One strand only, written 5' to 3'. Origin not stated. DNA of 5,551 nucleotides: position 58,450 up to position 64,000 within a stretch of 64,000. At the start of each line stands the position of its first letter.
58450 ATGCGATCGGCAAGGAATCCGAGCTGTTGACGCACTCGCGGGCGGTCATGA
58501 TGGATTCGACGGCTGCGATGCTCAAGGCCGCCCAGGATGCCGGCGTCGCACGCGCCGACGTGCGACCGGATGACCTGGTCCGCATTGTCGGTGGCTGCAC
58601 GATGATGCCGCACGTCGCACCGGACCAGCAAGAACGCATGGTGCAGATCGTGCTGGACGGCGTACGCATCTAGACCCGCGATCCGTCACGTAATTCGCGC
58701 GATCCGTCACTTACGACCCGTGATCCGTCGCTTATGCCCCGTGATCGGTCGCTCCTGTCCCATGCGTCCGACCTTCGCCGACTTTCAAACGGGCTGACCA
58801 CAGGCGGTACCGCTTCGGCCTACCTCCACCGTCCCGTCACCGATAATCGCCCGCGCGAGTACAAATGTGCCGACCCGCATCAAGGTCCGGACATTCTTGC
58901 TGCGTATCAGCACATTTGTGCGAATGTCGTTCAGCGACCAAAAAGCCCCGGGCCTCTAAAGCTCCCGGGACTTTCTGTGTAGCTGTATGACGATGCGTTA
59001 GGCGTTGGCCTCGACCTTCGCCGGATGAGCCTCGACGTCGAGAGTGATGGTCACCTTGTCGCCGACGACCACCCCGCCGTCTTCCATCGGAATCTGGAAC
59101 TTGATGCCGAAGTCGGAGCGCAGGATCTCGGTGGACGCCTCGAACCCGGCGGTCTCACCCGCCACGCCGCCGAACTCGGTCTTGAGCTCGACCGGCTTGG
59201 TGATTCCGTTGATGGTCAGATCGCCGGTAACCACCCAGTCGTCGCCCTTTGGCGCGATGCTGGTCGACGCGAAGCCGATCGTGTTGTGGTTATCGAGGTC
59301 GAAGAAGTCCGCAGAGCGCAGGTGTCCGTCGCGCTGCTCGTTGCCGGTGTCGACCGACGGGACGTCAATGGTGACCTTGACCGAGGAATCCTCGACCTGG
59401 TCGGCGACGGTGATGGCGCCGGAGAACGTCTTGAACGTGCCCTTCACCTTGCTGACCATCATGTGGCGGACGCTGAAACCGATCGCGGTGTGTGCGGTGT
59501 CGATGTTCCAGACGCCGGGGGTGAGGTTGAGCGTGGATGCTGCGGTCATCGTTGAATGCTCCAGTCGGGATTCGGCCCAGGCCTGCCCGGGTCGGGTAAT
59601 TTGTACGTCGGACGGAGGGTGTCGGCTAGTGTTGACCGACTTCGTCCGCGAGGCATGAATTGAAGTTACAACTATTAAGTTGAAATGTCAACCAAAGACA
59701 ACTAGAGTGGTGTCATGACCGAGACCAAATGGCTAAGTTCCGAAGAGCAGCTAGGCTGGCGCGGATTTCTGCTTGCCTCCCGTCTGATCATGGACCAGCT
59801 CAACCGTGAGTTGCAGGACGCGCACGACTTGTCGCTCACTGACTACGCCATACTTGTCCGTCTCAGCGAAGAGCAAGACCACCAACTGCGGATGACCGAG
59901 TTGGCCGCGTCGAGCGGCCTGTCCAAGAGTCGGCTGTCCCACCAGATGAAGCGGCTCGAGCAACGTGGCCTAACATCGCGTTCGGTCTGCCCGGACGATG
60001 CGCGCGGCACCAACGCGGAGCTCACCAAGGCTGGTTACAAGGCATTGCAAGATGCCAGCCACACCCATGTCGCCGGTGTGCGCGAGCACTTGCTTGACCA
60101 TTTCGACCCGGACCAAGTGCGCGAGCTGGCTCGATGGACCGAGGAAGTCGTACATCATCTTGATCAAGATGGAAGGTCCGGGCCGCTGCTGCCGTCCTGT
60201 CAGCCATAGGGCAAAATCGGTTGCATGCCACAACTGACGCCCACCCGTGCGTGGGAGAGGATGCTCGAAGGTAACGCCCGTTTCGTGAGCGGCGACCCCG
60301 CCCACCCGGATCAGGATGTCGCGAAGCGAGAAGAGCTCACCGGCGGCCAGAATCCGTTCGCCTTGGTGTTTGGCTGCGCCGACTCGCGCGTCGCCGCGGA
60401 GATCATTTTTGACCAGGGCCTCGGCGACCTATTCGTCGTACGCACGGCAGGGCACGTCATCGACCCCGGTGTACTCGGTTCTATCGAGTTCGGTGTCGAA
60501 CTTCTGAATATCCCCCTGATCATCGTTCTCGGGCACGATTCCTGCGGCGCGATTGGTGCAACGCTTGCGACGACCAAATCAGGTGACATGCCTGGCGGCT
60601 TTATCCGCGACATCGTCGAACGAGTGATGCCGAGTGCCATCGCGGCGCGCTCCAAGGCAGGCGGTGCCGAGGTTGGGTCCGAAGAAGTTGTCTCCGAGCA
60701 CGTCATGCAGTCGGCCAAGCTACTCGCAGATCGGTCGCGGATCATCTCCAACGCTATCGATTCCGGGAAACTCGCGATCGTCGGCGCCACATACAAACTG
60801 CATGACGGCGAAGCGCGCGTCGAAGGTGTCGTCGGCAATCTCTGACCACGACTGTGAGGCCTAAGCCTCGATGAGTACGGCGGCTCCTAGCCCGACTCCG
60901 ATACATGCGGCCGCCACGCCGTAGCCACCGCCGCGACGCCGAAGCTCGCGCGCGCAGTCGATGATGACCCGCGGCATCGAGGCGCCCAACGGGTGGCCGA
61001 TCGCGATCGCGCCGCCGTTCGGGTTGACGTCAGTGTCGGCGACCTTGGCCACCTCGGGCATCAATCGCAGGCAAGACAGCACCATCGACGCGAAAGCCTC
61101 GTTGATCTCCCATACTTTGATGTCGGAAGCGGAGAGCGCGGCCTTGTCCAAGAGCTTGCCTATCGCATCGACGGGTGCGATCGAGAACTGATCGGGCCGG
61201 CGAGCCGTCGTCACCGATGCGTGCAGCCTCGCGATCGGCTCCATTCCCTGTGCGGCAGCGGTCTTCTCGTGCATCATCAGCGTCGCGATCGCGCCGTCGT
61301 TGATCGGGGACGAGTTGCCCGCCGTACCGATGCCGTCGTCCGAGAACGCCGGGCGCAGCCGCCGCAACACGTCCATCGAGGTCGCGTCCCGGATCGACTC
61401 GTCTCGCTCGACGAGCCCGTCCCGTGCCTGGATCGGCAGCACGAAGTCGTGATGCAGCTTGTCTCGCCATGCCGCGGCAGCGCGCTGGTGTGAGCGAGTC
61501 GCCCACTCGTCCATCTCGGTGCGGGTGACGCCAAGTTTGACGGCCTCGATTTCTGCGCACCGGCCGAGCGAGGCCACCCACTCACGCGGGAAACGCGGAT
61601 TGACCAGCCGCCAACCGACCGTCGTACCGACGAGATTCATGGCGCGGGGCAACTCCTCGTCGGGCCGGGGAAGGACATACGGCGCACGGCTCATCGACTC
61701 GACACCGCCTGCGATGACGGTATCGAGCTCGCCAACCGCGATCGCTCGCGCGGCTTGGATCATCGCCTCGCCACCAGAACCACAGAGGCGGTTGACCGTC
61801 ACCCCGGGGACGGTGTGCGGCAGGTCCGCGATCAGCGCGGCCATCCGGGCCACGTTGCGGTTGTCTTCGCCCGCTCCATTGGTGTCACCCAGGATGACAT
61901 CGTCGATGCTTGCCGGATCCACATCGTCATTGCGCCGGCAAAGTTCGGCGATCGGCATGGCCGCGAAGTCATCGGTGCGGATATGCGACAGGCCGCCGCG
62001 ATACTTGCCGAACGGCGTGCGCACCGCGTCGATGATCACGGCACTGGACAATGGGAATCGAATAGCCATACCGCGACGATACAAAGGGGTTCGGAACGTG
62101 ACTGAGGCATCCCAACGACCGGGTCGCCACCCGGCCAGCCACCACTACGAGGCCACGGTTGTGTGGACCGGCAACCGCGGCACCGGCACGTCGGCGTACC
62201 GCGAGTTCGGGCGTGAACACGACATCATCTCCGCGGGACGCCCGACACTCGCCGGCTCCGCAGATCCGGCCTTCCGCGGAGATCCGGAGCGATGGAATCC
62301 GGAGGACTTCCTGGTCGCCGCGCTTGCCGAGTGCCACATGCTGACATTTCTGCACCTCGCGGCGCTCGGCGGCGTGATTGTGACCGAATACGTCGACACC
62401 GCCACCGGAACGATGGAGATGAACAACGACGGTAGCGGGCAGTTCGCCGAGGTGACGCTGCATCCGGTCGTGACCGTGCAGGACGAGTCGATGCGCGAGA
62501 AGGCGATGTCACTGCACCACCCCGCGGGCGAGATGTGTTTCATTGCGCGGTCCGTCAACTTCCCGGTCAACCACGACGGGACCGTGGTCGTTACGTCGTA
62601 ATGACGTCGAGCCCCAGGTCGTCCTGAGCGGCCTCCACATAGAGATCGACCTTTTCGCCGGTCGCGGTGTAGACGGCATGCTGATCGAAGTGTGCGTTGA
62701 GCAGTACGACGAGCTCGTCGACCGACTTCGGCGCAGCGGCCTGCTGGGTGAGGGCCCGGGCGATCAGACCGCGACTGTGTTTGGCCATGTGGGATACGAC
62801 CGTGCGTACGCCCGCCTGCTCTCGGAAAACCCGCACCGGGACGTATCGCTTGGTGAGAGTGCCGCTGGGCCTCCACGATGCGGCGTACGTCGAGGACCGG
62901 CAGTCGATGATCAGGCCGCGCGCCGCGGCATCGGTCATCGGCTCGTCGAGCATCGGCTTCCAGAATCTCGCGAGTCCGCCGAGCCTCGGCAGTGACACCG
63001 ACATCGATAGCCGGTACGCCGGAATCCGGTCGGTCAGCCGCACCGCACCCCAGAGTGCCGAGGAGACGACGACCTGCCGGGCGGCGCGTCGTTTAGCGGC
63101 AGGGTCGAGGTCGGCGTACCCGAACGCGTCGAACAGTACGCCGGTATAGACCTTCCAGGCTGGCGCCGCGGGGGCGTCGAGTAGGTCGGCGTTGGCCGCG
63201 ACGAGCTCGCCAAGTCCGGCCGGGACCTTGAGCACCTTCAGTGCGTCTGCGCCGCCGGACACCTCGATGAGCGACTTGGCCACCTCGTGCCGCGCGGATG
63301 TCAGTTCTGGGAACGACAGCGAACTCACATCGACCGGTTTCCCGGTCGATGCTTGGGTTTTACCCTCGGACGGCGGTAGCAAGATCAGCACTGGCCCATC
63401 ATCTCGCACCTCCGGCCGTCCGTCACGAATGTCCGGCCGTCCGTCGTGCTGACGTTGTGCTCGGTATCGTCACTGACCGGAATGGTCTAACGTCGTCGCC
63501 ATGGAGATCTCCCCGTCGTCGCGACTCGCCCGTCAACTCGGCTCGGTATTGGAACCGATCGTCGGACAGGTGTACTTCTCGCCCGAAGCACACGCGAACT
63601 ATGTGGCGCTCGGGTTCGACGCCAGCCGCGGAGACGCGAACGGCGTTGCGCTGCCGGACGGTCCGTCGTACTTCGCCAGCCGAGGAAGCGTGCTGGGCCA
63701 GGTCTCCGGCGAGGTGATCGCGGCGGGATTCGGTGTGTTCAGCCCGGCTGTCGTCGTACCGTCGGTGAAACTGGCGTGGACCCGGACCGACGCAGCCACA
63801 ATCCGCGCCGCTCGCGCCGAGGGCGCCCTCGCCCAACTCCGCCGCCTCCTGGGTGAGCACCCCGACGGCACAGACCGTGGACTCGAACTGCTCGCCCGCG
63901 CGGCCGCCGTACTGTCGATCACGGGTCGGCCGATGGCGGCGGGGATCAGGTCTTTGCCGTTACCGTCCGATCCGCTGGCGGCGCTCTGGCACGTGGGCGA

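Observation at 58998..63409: Stress-defence cluster: YceI, MarR-beta-carbonic anhydrase operon, thiolase, OsmC, YaaA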

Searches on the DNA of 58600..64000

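Call 57: search_rna_families(source=window, start=58600, end=64000, threshold=evalue, max_evalue=1)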
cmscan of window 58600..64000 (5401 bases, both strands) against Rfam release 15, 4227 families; matches with E-value up to 1: 1.
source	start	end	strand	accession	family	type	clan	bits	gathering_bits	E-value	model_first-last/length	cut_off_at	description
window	61265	61336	-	RF01543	TB11Cs5H2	Gene; snRNA; snoRNA; HACA-box;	-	21.9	47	0.23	1-68/68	no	Trypanosomatid snoRNA TB11Cs5H2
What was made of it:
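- Tried and rejected: Rfam search of 58600-64000 at E<=1 gave only a chance snoRNA hit, so no riboswitch or sRNA was found (call 57).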

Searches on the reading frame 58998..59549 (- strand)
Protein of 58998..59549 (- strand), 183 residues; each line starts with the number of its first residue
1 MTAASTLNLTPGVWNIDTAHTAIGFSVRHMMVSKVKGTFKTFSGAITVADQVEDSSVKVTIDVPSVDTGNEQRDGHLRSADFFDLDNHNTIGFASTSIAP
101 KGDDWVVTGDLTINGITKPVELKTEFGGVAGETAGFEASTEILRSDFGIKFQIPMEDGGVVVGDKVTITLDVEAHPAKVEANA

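Call 5: search_protein_families(library=pfam, proteins=[window:58998-59549:-])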
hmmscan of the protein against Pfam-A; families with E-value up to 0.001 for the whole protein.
window:58998-59549:- (183 aa): 1 family
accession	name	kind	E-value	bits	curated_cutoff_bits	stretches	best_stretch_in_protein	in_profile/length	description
PF04264.18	YceI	-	1.8e-52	178.2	23.7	1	14-174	1-150/150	YceI-like domain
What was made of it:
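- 58998..59549 (-): yceI: YceI-family lipocalin-like protein, 183 aa, with no room for a signal peptide; the divergent target gene. PF04264 E 1.8e-52; the domain covers residues 14-174 (call 5).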

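Call 6: search_protein_families(library=ncbifam, proteins=[window:58998-59549:-])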
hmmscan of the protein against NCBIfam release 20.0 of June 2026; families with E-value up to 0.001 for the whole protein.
window:58998-59549:- (183 aa): 1 family
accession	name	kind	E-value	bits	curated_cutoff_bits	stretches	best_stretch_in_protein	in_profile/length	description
NF002994.0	PRK03757.1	equivalog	1.1e-33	116.6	232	1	16-153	27-173/191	YceI family protein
